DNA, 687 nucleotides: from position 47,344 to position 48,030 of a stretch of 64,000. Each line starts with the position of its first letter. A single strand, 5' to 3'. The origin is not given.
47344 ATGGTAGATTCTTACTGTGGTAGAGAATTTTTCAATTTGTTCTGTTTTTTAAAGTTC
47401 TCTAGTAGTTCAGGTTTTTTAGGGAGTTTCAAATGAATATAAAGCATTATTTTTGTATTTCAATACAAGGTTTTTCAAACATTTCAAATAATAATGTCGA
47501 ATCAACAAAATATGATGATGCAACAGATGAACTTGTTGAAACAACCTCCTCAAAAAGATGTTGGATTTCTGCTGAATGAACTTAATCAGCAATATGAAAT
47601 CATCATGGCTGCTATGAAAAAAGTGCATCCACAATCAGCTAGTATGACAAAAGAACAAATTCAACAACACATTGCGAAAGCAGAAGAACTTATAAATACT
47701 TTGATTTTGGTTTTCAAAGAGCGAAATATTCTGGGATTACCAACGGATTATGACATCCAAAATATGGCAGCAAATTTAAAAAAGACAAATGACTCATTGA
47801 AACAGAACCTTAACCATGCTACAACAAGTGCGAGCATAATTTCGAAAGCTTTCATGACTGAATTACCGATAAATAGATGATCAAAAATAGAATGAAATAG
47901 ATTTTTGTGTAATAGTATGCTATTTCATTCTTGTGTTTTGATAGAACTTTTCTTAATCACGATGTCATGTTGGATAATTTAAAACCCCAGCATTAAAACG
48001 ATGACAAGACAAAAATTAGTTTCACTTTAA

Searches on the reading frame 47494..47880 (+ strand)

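Call 53: search_protein_families(library=pfam, proteins=[window:47494-47880:+], max_evalue=0.01)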
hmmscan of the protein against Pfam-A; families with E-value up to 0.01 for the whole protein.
window:47494-47880:+ (128 aa): 1 family
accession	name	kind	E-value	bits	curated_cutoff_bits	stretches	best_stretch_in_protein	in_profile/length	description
PF16752.10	TBCC_N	-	0.0033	18.2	27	1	18-104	26-106/115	Tubulin-specific chaperone C N-terminal domain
